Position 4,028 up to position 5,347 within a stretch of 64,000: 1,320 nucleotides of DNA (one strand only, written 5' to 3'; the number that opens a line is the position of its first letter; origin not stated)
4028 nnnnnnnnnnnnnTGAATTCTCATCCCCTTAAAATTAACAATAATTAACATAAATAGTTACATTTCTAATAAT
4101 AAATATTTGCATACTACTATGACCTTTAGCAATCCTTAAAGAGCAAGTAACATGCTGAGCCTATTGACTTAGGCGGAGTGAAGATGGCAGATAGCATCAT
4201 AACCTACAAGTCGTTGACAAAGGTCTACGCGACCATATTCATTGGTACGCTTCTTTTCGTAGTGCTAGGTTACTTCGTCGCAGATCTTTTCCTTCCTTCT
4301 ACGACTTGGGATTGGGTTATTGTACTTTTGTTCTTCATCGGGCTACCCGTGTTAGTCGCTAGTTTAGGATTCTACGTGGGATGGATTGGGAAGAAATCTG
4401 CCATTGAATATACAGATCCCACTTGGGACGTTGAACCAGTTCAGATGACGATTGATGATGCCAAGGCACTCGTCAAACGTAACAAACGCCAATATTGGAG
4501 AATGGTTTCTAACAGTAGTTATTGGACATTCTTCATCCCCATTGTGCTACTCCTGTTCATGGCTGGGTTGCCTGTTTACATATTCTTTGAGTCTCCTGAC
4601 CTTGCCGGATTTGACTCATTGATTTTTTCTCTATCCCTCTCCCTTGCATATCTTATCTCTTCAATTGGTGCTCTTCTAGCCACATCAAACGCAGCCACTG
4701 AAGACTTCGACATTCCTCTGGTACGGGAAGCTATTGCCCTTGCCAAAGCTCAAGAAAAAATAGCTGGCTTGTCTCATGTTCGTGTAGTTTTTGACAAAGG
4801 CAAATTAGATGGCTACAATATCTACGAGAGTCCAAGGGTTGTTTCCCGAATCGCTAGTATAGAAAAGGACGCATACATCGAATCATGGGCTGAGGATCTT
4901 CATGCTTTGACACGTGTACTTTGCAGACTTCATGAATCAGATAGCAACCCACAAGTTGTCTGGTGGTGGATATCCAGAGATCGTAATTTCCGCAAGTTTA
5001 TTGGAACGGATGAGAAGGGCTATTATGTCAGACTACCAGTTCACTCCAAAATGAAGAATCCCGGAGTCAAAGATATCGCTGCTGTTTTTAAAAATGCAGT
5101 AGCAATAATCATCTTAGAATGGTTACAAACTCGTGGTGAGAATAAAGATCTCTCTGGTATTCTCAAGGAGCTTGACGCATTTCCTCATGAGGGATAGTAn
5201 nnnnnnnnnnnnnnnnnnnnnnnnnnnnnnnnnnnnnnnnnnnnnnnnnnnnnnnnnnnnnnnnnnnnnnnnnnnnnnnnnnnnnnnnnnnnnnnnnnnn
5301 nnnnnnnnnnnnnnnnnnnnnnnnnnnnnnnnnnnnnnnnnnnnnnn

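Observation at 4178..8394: Five-gene operon of uncharacterised membrane proteins containing a tandem triplication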

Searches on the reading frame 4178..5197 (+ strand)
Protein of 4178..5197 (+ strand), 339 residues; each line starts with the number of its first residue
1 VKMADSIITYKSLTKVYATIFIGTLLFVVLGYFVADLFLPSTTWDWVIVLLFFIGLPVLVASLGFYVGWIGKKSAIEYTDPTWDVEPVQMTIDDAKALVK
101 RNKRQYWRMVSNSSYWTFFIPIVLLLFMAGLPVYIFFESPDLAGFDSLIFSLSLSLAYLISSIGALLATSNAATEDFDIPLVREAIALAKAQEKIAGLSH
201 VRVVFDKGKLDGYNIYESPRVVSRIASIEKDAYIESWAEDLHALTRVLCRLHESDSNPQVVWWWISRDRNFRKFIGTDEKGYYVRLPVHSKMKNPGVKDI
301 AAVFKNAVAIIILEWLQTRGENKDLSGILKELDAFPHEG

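Call 3: search_protein_families(library=pfam, proteins=[window:4178-5197:+], max_evalue=1)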
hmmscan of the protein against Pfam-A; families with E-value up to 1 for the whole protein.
window:4178-5197:+ (339 aa): 2 families
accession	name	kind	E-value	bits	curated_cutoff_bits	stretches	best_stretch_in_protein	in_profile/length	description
PF07690.21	MFS_1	-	0.0028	17.1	33.4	1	16-168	126-258/347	Major Facilitator Superfamily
PF19529.4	DUF6057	-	0.23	10.7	29.8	1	21-134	161-252/569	Family of unknown function (DUF6057)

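Call 4: search_protein_families(library=ncbifam, proteins=[window:4178-5197:+], max_evalue=1)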
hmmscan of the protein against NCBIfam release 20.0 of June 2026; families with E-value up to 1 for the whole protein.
window:4178-5197:+ (339 aa): 2 families
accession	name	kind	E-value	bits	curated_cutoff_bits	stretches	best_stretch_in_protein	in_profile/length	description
NF045846.1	MSC0882_dom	subfamily_domain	0.16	11.1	60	1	17-129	17-135/244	MSC_0882 family membrane protein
TIGR02500.1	type_III_yscD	equivalog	0.24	10.3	86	1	155-209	132-181/413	type III secretion system inner membrane ring subunit SctD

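Call 8: find_homologous_proteins(query=window:4178-5197:+, max_evalue=0.001)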
Query window:4178-5197:+ (339 aa): 108 proteins with E <= 0.001 among 3319 candidates.
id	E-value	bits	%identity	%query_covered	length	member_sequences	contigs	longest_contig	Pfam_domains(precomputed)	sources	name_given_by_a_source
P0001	3.3e-212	722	96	99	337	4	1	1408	-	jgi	jgi:hypothetical protein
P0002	1.8e-195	667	88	99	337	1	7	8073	-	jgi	jgi:hypothetical protein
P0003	1.3e-184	631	81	99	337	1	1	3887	-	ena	-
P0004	1.7e-181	621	81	99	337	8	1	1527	-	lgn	-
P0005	3.6e-180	617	79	99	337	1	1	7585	-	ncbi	-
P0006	1.5e-177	608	78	99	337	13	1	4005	-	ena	-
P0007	3.4e-177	607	78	99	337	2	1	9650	-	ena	-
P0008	5.5e-177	606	77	99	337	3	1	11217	-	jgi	-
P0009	5.6e-176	603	78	99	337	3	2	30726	-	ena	-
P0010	5.9e-176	603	77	99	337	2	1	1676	-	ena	-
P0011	8.6e-174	596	76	99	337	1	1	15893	-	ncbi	ncbi:MAG: hypothetical protein ACFFCX_11270 [Candidatus Sifarchaeia archaeon]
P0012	9.9e-174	596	76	99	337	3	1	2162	-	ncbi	-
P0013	9.6e-173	592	77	99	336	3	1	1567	-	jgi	jgi:hypothetical protein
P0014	1.8e-172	592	75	99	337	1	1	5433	-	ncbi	-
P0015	1.1e-171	589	76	99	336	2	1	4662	-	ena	-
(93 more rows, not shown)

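Call 13: find_related_loci(query=A1, collection=genome_contigs, flank=10000)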
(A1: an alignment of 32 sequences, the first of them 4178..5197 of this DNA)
Query A1 (339 aa) in genome_contigs; peptide patterns used: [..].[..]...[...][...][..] (x = any residue, [..] = any of these).
58 stretches matched a pattern; 36 encode a relative of the query (tblastn E <= 1e-3); 36 distinct loci.
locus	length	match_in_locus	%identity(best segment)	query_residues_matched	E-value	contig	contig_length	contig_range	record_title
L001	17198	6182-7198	80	1-339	0e+0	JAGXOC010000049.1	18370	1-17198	MAG: Candidatus Thorarchaeota archaeon isolate bin66 NODE_49_length_18370_cov_12.121522, whole genome shotgun sequence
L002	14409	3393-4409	78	1-339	0e+0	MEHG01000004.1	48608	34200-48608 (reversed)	MAG: Candidatus Thorarchaeota archaeon AB_25 ThorAB25_contig000004, whole genome shotgun sequence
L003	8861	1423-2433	72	3-339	1e-173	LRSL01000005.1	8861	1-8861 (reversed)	MAG: Candidatus Thorarchaeota archaeon SMTZ1-45 WOR1_30_36_11307, whole genome shotgun sequence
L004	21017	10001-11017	73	1-339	1e-171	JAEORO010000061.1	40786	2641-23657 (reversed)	MAG: Candidatus Thorarchaeota archaeon isolate MP5_2600 k127_8767713, whole genome shotgun sequence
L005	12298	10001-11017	72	1-339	6e-171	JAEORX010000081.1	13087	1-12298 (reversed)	MAG: Candidatus Thorarchaeota archaeon isolate Yap200.bin7.15 contig_11676, whole genome shotgun sequence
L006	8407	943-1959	71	1-339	1e-168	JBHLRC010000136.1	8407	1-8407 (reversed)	MAG: Candidatus Thorarchaeota archaeon isolate QM2B.38 QM2B.38@7896, whole genome shotgun sequence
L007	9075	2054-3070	72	1-339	2e-167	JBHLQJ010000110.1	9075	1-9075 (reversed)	MAG: Candidatus Thorarchaeota archaeon isolate LCG1B.521 LCG1B.521@51277, whole genome shotgun sequence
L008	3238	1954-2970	69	1-339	1e-174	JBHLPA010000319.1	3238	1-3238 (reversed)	MAG: Promethearchaeota archaeon isolate DZ3S.355 DZ3S.355@155655, whole genome shotgun sequence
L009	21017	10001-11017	71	1-339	4e-165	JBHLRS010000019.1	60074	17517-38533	MAG: Candidatus Thorarchaeota archaeon isolate TM1S.264 TM1S.264@544, whole genome shotgun sequence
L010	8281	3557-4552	71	3-334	1e-160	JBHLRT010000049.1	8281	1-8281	MAG: Candidatus Thorarchaeota archaeon isolate TM1S.7 TM1S.7@21669, whole genome shotgun sequence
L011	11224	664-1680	68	1-339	1e-159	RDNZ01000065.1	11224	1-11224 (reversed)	MAG: Candidatus Thorarchaeota archaeon isolate DZG_bin1.115 NODE_67_length_11224_cov_9.734458, whole genome shotgun sequ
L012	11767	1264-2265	59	1-334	3e-139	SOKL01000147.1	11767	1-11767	MAG: Candidatus Thorarchaeota archaeon isolate E44_bin77 NODE_2282_length_11767_cov_5.553876, whole genome shotgun seque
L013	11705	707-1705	56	1-333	2e-132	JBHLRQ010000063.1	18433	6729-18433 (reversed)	MAG: Candidatus Thorarchaeota archaeon isolate TM1S.149 TM1S.149@4831, whole genome shotgun sequence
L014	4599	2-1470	78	20-339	4e-132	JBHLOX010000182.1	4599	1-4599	MAG: Promethearchaeota archaeon isolate DZ3S.281 DZ3S.281@85863, whole genome shotgun sequence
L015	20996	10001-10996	52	1-332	2e-119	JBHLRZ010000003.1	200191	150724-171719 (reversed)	MAG: Candidatus Thorarchaeota archaeon isolate TM2M.152 TM2M.152@55, whole genome shotgun sequence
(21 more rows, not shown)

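Call 23: predict_structure(alignment_id=A1)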
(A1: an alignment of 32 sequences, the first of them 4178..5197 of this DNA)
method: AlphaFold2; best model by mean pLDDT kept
length: 339 residues; sequences in the alignment: 32
mean_pLDDT: 90.5   pTM: 0.80
mean pLDDT of the five models: 90.5, 90.1, 89.6, 89.2, 88.2
residues with pLDDT >= 90: 242; 70-90: 83; 50-70: 10; < 50: 4
segments of 3 or more residues with pLDDT < 50: 1-3
pLDDT, mean of each block of 10 residues (from residue 1): 66 94 96 89 85 95 96 91 93 95 91 84 93 83 79 96 93 90 96 95 96 93 96 96 94 92 93 90 87 84 95 93 93 75
secondary structure, 60 per line:
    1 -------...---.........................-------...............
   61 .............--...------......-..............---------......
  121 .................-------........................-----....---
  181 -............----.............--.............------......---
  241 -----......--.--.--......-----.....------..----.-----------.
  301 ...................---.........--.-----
elements in order: E8-10 H14-38 H46-73 E76-78 E85-90 H92-105 H115-137 H145-168 H174-177 H182-193 E198-210 E213-225 E232-237 E246-251 E260-265 E271-275 H300-319 H323-331

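Call 29: search_solved_structures(query=A1, max_evalue=10)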
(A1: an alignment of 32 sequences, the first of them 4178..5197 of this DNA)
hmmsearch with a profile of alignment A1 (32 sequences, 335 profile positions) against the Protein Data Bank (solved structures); distinct sequences matched with E-value up to 10: 3.
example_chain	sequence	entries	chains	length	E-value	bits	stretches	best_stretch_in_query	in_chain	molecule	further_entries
2l27_B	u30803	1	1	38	0.95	11.8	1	172-206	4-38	peptide agonist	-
6ww7_I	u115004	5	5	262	2.7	10.3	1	110-129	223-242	ER membrane protein complex subunit 10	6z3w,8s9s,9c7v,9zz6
7ado_I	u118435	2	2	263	2.7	10.3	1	110-129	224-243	ER membrane protein complex subunit 10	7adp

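Call 38: fold_search(model_id=the predicted structure, library=pdb)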
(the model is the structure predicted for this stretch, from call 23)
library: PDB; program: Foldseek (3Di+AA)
matches with E <= 10: 288; with E <= 0.001: 0
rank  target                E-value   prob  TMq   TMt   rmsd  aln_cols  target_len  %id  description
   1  6nq7                  3.1e-01  0.18  0.16  0.22  15.3       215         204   12  Crystal structure of YetJ from Bacillus Subtilis crystallized in lipidic cubic phase (released 2019-04-17)
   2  8iue_B                5.6e-01  0.03  0.08  0.04  22.1       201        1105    6  RNA polymerase III pre-initiation complex melting complex 1 (released 2023-05-24)
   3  6mjp_G                6.2e-01  0.03  0.11  0.10  26.2       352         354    9  LptB(E163Q)FGC from Vibrio cholerae (released 2019-03-27)
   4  1sxj_G                6.5e-01  0.06  0.08  0.11  19.4       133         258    9  Crystal Structure of the Eukaryotic Clamp Loader (Replication Factor C, RFC) Bound to the DNA Sliding Clamp (Prolifera (released 2004-06-22)
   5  8i34_B                6.9e-01  0.25  0.14  0.24  13.5       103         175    9  The crystal structure of EPD-BCP1 from a marine sponge (released 2023-08-16)
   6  6rek                  1.1e+00  0.08  0.12  0.15  14.0       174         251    7  Crystal structure of Pizza6-SH with Cu2+ (released 2019-07-31)
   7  8kbc_I                1.1e+00  0.14  0.14  0.28   8.9       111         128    9  Structure of CmTad1 complexed with cAAA (released 2024-08-21)
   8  1ofg_A                1.1e+00  0.09  0.12  0.11  16.4       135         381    7  GLUCOSE-FRUCTOSE OXIDOREDUCTASE (released 1997-04-21)
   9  7zpw_A                1.1e+00  0.06  0.10  0.13  15.2       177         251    8  Crystal structure of Pizza6-TSK-TSH with Silicotungstic Acid (STA) polyoxometalate (released 2023-05-10)
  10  8umt_G                1.2e+00  0.06  0.09  0.12  17.5       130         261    8  Atomic model of the human CTF18-RFC-PCNA binary complex in the three-subunit binding state (state 2) (released 2024-05-08)
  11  5xpz_A                1.2e+00  0.02  0.09  0.08  18.9       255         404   10  Structural basis of kindlin-mediated integrin recognition and activation (released 2017-07-26)
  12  7sbz_D                1.4e+00  0.06  0.11  0.14  16.6       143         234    8  JAR5 Fab bound to fHbp v1.1 crystallized in space group I422 (released 2022-10-05)
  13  1uur                  1.5e+00  0.04  0.15  0.12  22.9       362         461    8  Structure of an activated Dictyostelium STAT in its DNA-unbound form (released 2004-03-26)
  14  1nog                  1.5e+00  0.06  0.11  0.21  20.7       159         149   17  Crystal Structure of Conserved Protein 0546 from Thermoplasma Acidophilum (released 2003-07-29)
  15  3ww9                  1.5e+00  0.06  0.11  0.14  14.2       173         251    9  Crystal structure of the computationally designed Pizza6 protein (released 2014-10-08)
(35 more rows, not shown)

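Call 42: find_homologous_proteins(query=A3, max_evalue=0.001)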
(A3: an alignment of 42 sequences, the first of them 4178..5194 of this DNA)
Query A3 (42 sequences) (339 aa, profile of the alignment): 118 proteins with E <= 0.001 among 8000 candidates.
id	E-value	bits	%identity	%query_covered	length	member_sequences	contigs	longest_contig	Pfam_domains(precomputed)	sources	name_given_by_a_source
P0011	7.7e-119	415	76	99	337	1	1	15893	-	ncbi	ncbi:MAG: hypothetical protein ACFFCX_11270 [Candidatus Sifarchaeia archaeon]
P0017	3.2e-118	412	75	99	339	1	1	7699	-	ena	-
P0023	3.3e-118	412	72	99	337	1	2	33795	-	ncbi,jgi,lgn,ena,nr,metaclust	ncbi:MAG: hypothetical protein AM325_014705 [Candidatus Thorarchaeota archaeon SMTZ1-45]|nr:MAG: hyp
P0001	4.5e-118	412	96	99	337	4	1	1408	-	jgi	jgi:hypothetical protein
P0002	4.9e-117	409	88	99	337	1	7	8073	-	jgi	jgi:hypothetical protein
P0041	1.7e-116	407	59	98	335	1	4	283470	-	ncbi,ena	ncbi:MAG: hypothetical protein RTV41_00150 [Candidatus Thorarchaeota archaeon]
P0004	1.9e-116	407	81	99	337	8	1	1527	-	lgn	-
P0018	6.5e-116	405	74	99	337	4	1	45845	-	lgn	-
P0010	7.0e-116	405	77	99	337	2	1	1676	-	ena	-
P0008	9.1e-116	404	77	99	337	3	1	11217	-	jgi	-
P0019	9.0e-115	401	74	99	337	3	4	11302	-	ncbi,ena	ncbi:MAG: hypothetical protein RTS72_00315 [Candidatus Thorarchaeota archaeon]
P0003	1.0e-114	401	81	99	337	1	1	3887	-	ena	-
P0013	1.3e-114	401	77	99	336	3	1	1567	-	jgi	jgi:hypothetical protein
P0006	2.9e-114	399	78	99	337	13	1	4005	-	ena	-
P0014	3.1e-114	399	75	99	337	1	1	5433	-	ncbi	-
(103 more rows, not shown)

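Call 47: search_protein_families(library=pfam, alignment_id=A3, max_evalue=10)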
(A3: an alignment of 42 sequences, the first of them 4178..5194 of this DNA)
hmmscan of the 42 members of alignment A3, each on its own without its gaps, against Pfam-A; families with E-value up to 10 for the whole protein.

A. member 1, window:4178-5194:+ (339 aa): 5 families
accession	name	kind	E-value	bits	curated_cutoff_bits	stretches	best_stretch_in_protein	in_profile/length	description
PF07690.21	MFS_1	-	0.0028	17.1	33.4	1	16-168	126-258/347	Major Facilitator Superfamily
PF19529.4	DUF6057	-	0.23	10.7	29.8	1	21-134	161-252/569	Family of unknown function (DUF6057)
PF11026.13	DUF2721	-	1.2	9.4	28.3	1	18-66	67-116/129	Protein of unknown function (DUF2721)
PF19865.4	DUF6338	-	6.4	6.7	26.5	1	27-119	54-126/205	Family of unknown function (DUF6338)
PF04246.17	RseC_MucC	-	8.3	6.8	24.4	1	109-171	62-116/130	Positive regulator of sigma(E), RseC/MucC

B. families by the number of members that match (of 42 scanned): 44 families (the first 25 are shown)
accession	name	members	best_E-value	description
PF20990.2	DUF2207_C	7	0.0035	Predicted membrane protein (DUF2207) C-terminal domain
PF06645.18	SPC12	5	0.00054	Microsomal signal peptidase 12 kDa subunit (SPC12)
PF07332.16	Phage_holin_3_6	4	1.5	Putative Actinobacterial Holin-X, holin superfamily III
PF07690.21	MFS_1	3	0.00012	Major Facilitator Superfamily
PF04246.17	RseC_MucC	3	3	Positive regulator of sigma(E), RseC/MucC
PF03706.18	LPG_synthase_TM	2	0.012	Lysylphosphatidylglycerol synthase TM region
PF19865.4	DUF6338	2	0.016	Family of unknown function (DUF6338)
PF20237.3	DUF6594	2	0.11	Family of unknown function (DUF6594)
PF03248.18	Rer1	2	0.54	Rer1 family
PF12666.12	PrgI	2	1.6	PrgI family protein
PF06532.16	NrsF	1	1.5e-05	Negative regulator of sigma F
PF01925.25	TauE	1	6.7e-05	Sulfite exporter TauE/SafE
PF15461.11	BCD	1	0.00032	Beta-carotene 15,15'-dioxygenase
PF19845.4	DUF6320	1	0.0051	Family of unknown function (DUF6320)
PF24195.1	DUF7420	1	0.021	Family of unknown function (DUF7420)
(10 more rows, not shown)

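Call 56: search_protein_representatives(alignment_id=A4)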
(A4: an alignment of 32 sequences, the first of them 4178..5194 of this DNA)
Query: 32 sequences, 315 profile positions. Proteins with E-value up to 0.001 (for the whole library): 116; up to 1e-10: 103; up to 1e-30: 48. The best 116 are listed.
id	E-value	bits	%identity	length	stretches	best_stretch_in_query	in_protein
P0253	1.8e-116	405.1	-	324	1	1-305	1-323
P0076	5.9e-113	393.6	-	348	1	1-314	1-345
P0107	1.2e-100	353.2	-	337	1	1-314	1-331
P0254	2.4e-89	316.1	-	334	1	1-314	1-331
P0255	1.4e-87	310.2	-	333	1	2-314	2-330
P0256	2.7e-84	299.5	-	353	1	3-314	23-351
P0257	1.9e-82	293.4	-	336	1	3-314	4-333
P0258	5.5e-82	291.9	-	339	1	1-312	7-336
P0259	1.6e-81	290.4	-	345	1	1-314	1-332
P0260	5.0e-81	288.7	-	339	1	1-314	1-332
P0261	2.0e-75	270.4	-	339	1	14-309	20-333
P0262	7.6e-75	268.4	-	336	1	1-315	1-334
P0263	1.0e-74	268.0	-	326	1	1-303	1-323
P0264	1.8e-72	260.6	-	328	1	10-312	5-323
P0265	3.4e-72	259.7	-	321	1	2-299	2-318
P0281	2.2e-57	211.1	-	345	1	3-313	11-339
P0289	8.4e-37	143.4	-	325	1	4-296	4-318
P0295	2.1e-34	135.6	-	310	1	21-285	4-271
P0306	2.8e-26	108.9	-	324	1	14-297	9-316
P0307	4.2e-25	105.0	-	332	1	12-285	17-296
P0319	1.1e-22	97.0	-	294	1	39-286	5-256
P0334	4.5e-18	81.9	-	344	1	23-253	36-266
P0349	1.5e-13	67.0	-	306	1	11-234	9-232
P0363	3.0e-06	43.1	-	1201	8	157-206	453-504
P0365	1.5e-04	37.5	-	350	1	6-236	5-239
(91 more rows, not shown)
